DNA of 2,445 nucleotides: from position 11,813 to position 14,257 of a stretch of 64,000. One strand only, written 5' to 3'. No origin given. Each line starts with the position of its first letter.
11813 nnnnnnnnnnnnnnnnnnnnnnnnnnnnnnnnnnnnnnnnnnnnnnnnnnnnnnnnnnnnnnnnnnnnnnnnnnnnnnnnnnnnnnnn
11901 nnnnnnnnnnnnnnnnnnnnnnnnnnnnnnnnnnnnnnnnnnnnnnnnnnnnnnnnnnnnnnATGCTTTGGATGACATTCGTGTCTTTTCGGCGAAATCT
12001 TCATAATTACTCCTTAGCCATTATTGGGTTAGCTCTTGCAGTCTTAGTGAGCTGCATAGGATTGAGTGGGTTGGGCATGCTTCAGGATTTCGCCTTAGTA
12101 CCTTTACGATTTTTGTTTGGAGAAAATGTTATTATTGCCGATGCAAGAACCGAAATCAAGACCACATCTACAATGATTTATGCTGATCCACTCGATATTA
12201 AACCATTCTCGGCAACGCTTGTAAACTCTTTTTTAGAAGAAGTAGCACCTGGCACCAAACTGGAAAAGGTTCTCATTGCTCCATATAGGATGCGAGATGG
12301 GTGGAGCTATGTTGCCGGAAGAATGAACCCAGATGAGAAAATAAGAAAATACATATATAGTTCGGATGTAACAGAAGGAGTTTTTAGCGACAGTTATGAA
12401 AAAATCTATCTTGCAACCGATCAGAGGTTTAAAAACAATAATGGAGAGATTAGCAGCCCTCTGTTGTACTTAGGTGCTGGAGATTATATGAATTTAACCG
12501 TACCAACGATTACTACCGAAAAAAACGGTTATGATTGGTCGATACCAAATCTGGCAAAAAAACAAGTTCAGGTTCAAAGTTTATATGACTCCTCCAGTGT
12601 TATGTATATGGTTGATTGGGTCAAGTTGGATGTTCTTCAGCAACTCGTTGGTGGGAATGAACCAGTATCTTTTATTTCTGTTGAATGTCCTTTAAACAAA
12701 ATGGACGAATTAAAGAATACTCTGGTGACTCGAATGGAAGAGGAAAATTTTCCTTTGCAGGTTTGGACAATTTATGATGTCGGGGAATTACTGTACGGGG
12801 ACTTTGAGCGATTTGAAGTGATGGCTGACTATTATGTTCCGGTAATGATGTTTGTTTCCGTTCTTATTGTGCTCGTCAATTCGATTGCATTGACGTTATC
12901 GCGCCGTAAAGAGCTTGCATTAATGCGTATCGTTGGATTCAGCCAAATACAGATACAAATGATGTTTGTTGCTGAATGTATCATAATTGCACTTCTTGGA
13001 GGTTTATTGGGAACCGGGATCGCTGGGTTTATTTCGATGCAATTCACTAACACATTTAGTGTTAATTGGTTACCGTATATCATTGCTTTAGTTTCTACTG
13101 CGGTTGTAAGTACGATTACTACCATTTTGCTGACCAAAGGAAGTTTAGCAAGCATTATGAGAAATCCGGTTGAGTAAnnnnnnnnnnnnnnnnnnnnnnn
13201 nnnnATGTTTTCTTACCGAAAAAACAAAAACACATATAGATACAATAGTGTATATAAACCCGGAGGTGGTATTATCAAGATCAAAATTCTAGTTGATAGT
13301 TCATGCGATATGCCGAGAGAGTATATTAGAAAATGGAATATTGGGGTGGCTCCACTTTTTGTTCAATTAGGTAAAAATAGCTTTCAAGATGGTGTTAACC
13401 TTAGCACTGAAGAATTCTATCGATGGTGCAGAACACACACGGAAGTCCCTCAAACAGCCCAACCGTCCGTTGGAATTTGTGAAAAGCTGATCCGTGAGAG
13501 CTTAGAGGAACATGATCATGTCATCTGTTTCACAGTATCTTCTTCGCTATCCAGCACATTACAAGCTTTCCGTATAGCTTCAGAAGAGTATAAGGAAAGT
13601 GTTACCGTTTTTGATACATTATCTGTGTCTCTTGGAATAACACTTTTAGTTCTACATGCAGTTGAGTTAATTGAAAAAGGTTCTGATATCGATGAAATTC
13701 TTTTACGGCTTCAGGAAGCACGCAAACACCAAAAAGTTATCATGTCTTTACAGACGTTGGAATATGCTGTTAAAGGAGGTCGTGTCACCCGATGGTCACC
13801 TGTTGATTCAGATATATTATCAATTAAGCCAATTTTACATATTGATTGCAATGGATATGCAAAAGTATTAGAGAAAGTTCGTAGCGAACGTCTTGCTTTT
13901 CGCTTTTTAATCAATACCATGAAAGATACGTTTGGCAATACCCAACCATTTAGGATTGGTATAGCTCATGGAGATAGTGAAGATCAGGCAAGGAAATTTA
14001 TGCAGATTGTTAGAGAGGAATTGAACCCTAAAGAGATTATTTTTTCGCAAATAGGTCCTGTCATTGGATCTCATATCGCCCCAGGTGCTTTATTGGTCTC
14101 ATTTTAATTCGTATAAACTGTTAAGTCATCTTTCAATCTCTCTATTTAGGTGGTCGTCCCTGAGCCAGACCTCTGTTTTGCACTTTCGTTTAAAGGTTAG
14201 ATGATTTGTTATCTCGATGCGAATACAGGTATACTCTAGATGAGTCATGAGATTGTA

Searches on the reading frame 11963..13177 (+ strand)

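Call 8: search_protein_families(library=pfam, proteins=[window:11963-13177:+])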
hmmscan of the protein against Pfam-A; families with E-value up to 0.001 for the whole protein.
window:11963-13177:+ (404 aa): 1 family
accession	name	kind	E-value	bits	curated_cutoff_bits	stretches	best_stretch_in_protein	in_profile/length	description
PF02687.27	FtsX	-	2e-10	41.2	25.5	1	294-392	6-113/120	FtsX-like permease C-terminal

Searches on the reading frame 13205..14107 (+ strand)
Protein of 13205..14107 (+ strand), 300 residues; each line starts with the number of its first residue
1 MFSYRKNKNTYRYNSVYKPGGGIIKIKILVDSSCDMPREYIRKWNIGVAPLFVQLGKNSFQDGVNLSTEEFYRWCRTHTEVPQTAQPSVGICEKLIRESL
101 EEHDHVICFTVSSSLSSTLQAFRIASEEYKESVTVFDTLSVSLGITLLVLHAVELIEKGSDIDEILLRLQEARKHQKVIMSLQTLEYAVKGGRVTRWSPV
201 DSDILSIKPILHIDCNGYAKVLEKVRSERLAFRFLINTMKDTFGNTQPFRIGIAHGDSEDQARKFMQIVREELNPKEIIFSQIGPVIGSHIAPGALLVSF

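Call 8: search_protein_families(library=pfam, proteins=[window:13205-14107:+])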
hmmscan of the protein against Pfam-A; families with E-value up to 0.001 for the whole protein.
window:13205-14107:+ (300 aa): 2 families
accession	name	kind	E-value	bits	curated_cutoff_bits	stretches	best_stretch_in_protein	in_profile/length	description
PF02645.21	DegV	-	1.4e-69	235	27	1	25-298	1-275/280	Uncharacterised protein, DegV family COG1307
PF13684.11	FakA-like_C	-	8.4e-07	29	23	1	83-215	28-140/216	Fatty acid kinase subunit A-like, C-terminal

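Call 15: find_encoding_contigs(protein=window:13205-14107:+, flank=10000, max_places=10)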
Protein window:13205-14107:+ (300 aa): 14 contigs read that carry it; 9 places shown.
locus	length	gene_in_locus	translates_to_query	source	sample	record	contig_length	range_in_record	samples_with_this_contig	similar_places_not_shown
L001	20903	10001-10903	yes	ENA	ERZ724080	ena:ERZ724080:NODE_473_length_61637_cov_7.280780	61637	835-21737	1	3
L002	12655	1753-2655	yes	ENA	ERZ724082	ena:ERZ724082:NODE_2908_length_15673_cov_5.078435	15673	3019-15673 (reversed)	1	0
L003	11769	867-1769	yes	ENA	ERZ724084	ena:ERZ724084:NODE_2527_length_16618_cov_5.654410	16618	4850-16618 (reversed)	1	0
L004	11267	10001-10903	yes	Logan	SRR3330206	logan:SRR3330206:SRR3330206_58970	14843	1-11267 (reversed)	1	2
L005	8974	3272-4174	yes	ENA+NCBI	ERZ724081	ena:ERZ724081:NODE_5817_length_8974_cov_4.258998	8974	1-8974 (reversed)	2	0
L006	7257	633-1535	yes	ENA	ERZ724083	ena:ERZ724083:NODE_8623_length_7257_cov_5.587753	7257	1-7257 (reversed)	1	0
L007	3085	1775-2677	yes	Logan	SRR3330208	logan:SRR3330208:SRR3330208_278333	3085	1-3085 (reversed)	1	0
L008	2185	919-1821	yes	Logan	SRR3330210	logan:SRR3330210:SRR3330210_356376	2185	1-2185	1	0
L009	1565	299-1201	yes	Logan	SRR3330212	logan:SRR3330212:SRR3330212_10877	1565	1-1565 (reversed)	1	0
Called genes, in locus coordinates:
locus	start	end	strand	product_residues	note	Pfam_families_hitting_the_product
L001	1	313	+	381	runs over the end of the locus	?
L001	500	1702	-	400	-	PF04055:Radical_SAM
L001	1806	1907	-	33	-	-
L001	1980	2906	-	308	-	PF01381:HTH_3, PF12844:HTH_19 (faint), PF13443:HTH_26, PF13560:HTH_31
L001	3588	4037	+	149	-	-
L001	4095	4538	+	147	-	-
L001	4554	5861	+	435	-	PF04055:Radical_SAM, PF13353:Fer4_12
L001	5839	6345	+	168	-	-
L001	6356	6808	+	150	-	-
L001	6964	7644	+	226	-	PF02463:SMC_N (faint), PF00005:ABC_tran, PF13304:AAA_21 (faint)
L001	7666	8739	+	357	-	-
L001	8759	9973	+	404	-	PF02687:FtsX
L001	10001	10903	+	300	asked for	PF02645:DegV, PF13684:FakA-like_C (weak)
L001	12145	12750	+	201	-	PF08849:BrxA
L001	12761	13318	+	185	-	PF08747:BrxB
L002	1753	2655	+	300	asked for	PF02645:DegV, PF13684:FakA-like_C (weak)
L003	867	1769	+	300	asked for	PF02645:DegV, PF13684:FakA-like_C (weak)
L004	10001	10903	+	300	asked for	PF02645:DegV, PF13684:FakA-like_C (weak)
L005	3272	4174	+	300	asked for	PF02645:DegV, PF13684:FakA-like_C (weak)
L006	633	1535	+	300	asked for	PF02645:DegV, PF13684:FakA-like_C (weak)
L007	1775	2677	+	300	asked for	PF02645:DegV, PF13684:FakA-like_C (weak)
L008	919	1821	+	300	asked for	PF02645:DegV, PF13684:FakA-like_C (weak)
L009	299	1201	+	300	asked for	PF02645:DegV, PF13684:FakA-like_C (weak)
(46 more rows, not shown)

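Call 77: find_homologous_proteins(query=window:13205-14107:+, max_evalue=1e-60)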
Query window:13205-14107:+ (300 aa): 15 proteins with E <= 1e-60 among 1475 candidates.
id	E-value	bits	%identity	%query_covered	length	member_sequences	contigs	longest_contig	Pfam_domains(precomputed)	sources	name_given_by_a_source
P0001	3.2e-166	570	97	88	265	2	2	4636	PF13684.12,PF02645.22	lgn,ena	-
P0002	6.4e-125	434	69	92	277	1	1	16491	PF02645.22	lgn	-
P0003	3.2e-124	432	68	92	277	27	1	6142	PF02645.22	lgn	-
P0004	2.2e-121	423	67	92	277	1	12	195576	PF13684.12,PF02645.22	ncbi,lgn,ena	-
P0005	3.0e-121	422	66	92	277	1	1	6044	PF13684.12,PF02645.22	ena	-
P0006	4.2e-121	422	67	92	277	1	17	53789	PF13684.12,PF02645.22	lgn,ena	-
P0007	1.1e-120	420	67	92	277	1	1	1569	PF13684.12,PF02645.22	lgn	-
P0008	1.1e-120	420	66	92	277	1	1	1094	PF02645.22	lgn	-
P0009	1.7e-120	420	67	92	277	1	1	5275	PF13684.12,PF02645.22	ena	-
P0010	2.9e-120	419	66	92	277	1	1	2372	PF13684.12,PF02645.22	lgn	-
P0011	1.8e-107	377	57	92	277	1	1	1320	PF02645.22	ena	-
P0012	7.3e-107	375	56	92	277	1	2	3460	PF13684.12,PF02645.22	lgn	-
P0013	2.3e-102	360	58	88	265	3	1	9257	PF02645.22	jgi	jgi:DegV family protein with EDD domain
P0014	7.6e-100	352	57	92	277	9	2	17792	PF02645.22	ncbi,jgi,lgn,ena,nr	ncbi:MAG TPA: DegV family protein [Bacillota bacterium]|nr:DegV family protein [Bacillota bacterium]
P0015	9.5e-68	247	44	92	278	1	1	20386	PF02645.22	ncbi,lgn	ncbi:MAG: DegV family protein [Bacillota bacterium]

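Call 78: find_encoding_contigs(protein=P0001, flank=6000, max_places=4)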
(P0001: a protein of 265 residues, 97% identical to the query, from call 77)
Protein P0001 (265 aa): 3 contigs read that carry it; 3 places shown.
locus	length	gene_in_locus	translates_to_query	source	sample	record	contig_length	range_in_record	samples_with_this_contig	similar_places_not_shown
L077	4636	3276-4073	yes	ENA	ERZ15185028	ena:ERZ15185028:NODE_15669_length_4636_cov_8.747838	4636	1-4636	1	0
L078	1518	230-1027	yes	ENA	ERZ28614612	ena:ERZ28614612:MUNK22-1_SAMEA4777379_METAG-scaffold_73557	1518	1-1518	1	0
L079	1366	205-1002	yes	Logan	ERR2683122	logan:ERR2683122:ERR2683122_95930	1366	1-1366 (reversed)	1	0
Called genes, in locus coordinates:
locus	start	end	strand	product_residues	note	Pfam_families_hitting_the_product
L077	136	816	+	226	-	PF00005:ABC_tran, PF13304:AAA_21 (faint)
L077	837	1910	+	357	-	-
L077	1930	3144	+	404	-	PF02687:FtsX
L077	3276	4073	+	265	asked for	PF02645:DegV, PF13684:FakA-like_C (weak)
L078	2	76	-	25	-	?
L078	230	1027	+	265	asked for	PF02645:DegV, PF13684:FakA-like_C (weak)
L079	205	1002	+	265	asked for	PF02645:DegV, PF13684:FakA-like_C (weak)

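Call 79: find_encoding_contigs(protein=P0004, flank=8000, max_places=4)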
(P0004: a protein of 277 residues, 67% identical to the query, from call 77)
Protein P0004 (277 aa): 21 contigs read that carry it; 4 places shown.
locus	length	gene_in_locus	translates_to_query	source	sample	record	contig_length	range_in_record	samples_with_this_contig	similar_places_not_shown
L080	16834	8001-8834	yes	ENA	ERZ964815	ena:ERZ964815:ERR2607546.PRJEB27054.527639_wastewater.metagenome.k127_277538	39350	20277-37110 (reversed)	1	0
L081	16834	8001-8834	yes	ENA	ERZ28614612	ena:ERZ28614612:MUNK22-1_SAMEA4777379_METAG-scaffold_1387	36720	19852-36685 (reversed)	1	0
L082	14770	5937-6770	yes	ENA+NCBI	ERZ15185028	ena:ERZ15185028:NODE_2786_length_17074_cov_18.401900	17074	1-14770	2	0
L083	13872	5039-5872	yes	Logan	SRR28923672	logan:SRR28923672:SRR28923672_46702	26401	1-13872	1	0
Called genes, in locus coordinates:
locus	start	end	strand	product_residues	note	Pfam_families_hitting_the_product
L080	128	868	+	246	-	PF13472:Lipase_GDSL_2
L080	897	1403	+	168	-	PF14270:DUF4358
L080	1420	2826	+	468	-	PF03062:MBOAT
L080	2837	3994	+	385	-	PF16822:ALGX (weak), PF14286:DHHW (weak)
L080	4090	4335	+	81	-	PF00578:AhpC-TSA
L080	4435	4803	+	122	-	PF00578:AhpC-TSA, PF10417:1-cysPrx_C (weak)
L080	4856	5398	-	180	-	PF13302:Acetyltransf_3, PF13420:Acetyltransf_4, PF00583:Acetyltransf_1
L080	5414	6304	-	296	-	PF09924:LPG_synthase_C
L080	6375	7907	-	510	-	PF05496:RuvB_N (weak), PF13191:AAA_16 (faint), PF13401:AAA_22 (faint), PF00004:AAA, PF17862:AAA_lid_3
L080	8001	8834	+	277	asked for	PF02645:DegV, PF13684:FakA-like_C (weak)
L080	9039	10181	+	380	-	PF00248:Aldo_ket_red, PF13746:Fer4_18 (faint), PF13183:Fer4_8 (weak), PF13187:Fer4_9, PF13534:Fer4_17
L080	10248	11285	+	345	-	PF00395:SLH (faint), PF12690:BsuPI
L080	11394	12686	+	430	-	PF01546:Peptidase_M20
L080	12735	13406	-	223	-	-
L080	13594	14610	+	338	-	PF00294:PfkB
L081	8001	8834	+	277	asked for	PF02645:DegV, PF13684:FakA-like_C (weak)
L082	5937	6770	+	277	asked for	PF02645:DegV, PF13684:FakA-like_C (weak)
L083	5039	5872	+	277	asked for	PF02645:DegV, PF13684:FakA-like_C (weak)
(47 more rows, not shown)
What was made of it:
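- Tried and rejected: More distant DegV homologues (67% identity) sit in unrelated chromosomal contexts and were uninformative (call 79).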
